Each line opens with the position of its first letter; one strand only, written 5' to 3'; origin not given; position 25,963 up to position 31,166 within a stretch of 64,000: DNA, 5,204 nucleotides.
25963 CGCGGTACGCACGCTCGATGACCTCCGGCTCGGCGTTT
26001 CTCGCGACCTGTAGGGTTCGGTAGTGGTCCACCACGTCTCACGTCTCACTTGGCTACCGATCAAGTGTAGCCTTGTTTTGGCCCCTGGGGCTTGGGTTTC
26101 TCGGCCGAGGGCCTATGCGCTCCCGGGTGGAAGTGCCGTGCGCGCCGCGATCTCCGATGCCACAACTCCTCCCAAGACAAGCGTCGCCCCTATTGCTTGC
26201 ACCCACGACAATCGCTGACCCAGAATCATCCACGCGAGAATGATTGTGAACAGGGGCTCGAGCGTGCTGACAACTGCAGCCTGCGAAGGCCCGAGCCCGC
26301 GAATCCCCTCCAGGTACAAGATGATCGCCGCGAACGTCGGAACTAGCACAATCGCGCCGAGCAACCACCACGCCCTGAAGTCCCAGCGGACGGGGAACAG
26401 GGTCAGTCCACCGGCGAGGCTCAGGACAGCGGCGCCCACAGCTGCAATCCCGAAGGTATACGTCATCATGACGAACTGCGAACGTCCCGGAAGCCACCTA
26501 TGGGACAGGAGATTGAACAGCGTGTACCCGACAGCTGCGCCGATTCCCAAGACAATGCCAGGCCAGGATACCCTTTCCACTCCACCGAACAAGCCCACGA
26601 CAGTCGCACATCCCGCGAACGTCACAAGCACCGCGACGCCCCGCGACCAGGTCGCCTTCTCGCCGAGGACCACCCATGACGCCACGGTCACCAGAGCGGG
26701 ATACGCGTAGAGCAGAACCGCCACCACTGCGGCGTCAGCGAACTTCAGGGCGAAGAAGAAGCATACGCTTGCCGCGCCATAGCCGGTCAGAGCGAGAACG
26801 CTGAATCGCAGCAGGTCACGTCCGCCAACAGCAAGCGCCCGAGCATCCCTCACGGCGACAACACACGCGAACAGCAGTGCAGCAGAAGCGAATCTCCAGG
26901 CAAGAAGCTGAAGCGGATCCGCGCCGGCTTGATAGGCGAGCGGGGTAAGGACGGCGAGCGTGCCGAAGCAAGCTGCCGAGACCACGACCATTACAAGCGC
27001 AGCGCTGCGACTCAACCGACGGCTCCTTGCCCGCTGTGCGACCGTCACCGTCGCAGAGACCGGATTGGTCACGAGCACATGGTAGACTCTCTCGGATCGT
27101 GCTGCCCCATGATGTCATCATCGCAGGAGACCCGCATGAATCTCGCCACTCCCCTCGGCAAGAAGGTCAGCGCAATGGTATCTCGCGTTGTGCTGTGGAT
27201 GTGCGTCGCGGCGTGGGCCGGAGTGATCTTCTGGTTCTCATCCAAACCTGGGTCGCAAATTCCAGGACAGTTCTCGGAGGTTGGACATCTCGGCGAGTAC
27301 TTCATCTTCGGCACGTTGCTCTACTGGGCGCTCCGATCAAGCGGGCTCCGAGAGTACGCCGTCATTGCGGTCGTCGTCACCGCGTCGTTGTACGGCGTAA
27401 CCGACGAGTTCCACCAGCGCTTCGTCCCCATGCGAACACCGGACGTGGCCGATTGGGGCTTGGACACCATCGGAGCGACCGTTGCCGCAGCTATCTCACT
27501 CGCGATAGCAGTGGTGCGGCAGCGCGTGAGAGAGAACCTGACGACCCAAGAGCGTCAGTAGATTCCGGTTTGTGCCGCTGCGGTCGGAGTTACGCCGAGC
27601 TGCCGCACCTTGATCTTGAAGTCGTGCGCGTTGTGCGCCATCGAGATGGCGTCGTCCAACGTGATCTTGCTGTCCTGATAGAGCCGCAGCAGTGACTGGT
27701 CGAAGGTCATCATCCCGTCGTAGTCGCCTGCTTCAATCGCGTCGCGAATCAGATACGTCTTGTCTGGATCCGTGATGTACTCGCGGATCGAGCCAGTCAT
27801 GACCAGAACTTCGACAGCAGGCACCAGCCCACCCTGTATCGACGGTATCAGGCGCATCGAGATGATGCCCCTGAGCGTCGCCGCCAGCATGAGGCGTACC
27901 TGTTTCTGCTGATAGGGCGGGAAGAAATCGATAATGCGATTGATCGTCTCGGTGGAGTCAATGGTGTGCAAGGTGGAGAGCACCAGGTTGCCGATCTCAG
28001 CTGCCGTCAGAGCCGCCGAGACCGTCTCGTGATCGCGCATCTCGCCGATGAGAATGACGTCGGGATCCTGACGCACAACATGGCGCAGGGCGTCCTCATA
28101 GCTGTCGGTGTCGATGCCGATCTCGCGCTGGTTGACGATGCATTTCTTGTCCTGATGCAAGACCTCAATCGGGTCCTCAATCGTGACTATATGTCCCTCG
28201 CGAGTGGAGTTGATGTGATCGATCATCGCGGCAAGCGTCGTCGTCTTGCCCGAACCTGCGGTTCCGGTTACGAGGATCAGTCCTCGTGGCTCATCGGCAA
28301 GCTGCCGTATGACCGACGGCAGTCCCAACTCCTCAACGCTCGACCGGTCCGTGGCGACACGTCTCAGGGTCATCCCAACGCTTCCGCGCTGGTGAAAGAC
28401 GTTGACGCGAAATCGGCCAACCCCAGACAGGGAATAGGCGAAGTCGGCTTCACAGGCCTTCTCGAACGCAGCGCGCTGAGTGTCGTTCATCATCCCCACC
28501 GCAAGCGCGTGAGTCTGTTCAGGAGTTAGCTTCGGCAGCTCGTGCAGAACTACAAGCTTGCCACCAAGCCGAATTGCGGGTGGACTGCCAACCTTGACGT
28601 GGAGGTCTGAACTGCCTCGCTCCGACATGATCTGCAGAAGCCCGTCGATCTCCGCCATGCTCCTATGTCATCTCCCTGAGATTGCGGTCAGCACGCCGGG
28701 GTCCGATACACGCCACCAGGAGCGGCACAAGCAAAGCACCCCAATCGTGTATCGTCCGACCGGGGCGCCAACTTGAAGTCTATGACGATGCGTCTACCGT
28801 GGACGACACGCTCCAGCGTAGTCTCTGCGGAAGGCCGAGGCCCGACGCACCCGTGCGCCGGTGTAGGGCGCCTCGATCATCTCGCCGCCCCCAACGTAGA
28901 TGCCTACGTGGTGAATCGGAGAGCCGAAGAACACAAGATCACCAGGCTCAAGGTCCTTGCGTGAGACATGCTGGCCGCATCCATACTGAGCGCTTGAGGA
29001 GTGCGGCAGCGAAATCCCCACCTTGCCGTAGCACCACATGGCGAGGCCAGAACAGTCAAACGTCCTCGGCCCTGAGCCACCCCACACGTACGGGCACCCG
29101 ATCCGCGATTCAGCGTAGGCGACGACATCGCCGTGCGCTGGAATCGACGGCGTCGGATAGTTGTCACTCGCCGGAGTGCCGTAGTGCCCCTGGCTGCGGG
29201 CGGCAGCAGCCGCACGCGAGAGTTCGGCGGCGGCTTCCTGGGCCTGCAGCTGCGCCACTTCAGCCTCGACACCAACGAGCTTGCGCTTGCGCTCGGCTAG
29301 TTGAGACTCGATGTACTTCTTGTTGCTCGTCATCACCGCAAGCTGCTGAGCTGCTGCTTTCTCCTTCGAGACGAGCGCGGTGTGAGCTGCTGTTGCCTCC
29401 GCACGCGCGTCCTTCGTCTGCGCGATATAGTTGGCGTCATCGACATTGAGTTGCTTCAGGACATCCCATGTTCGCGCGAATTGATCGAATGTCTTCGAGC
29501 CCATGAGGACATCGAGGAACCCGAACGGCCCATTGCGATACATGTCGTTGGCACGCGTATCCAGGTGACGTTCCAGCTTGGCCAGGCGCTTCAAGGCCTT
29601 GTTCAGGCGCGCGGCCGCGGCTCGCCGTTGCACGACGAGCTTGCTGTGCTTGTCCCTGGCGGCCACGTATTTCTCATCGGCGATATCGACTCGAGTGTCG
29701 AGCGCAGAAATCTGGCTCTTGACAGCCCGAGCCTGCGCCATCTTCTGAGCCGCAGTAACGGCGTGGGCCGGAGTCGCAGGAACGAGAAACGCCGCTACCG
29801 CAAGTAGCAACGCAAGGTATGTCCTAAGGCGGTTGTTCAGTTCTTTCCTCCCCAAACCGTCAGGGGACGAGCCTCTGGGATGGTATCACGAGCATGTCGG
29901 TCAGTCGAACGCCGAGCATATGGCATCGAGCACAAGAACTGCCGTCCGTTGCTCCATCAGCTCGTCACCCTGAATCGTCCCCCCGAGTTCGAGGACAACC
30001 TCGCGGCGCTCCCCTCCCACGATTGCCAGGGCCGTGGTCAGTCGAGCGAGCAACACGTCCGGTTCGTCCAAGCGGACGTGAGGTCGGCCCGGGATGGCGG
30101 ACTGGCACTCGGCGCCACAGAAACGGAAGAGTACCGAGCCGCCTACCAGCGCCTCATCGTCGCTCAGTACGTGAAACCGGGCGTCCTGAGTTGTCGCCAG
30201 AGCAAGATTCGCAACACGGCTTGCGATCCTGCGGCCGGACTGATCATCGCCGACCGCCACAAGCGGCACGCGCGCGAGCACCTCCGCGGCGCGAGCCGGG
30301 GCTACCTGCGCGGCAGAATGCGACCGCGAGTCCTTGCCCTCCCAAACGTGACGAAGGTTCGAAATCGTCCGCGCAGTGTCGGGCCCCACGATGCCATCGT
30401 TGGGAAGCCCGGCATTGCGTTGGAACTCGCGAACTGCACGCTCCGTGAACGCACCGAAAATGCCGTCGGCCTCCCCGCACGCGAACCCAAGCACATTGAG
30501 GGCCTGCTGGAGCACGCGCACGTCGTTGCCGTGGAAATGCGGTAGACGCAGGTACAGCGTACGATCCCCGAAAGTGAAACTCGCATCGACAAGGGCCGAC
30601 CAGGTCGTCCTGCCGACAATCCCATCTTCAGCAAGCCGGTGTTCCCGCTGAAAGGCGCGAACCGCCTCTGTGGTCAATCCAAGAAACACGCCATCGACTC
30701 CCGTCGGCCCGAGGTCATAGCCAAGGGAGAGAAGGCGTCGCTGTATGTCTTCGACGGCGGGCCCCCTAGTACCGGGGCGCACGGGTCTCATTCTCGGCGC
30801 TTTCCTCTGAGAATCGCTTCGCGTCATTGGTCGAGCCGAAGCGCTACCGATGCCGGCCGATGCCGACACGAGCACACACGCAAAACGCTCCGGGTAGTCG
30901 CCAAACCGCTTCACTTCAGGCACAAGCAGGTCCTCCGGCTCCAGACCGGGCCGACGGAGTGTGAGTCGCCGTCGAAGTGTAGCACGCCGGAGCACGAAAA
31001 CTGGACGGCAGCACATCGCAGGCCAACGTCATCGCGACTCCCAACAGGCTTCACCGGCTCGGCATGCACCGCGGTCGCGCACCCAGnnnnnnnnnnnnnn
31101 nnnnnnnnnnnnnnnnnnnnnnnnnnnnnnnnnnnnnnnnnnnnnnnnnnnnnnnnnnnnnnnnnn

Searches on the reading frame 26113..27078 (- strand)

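Call 92: search_protein_families(library=pfam, proteins=[window:26113-27078:-], max_evalue=0.001)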
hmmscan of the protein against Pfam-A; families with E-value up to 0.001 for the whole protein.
window:26113-27078:- (321 aa): 1 family
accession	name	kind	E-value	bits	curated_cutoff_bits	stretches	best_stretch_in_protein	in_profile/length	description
PF00892.27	EamA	-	1.9e-34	119.3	28.2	2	27-161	3-134/135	EamA-like transporter family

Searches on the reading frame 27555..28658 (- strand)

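Call 92: search_protein_families(library=pfam, proteins=[window:27555-28658:-], max_evalue=0.001)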
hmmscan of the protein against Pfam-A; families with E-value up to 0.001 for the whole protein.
window:27555-28658:- (367 aa): 7 families
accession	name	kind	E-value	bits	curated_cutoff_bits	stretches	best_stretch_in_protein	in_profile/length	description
PF00437.27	T2SSE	-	1.6e-41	142.6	24.9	1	117-273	134-280/370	Type II/IV secretion system protein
PF13604.12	AAA_30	-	4.5e-06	27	27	1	116-152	9-45/191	AAA domain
PF25199.1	nSTAND_NTPase5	-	8.2e-06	26.1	34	1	101-170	18-86/145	Novel STAND NTPase 5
PF13401.12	AAA_22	-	0.00034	21.4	27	0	124-161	4-40/130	AAA domain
PF13245.12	AAA_19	-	0.00052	20.6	25.1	0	125-154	11-40/134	AAA domain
PF13191.12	AAA_16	-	0.00094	20.2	32.6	0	123-156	23-52/167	AAA ATPase domain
PF04851.21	ResIII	-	0.00097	19.5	22.5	0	122-174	21-73/164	Type III restriction enzyme, res subunit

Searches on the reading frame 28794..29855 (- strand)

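Call 92: search_protein_families(library=pfam, proteins=[window:28794-29855:-], max_evalue=0.001)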
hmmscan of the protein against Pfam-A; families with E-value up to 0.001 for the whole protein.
window:28794-29855:- (353 aa): 2 families
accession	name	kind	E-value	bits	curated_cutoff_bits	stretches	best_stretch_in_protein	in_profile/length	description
PF00877.26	NLPC_P60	-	9.4e-28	96.7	23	1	253-339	1-89/105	NlpC/P60 family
PF24568.1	CC_PcsB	-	0.00012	22.3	27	1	88-151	5-69/75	Peptidoglycan hydrolase PcsB, coiled-coil domain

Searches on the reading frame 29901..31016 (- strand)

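Call 92: search_protein_families(library=pfam, proteins=[window:29901-31016:-], max_evalue=0.001)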
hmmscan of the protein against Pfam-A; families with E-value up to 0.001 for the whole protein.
window:29901-31016:- (371 aa): 3 families
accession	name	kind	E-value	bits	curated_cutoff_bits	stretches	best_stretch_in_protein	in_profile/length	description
PF01471.23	PG_binding_1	-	6.8e-39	132.3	23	2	163-216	2-55/57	Putative peptidoglycan binding domain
PF09374.15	PG_binding_3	-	1.8e-06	28.4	24.6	0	166-201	3-35/76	Predicted Peptidoglycan domain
PF08823.16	PG_binding_2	-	0.00046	20.8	21.1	0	165-199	17-51/74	Putative peptidoglycan binding domain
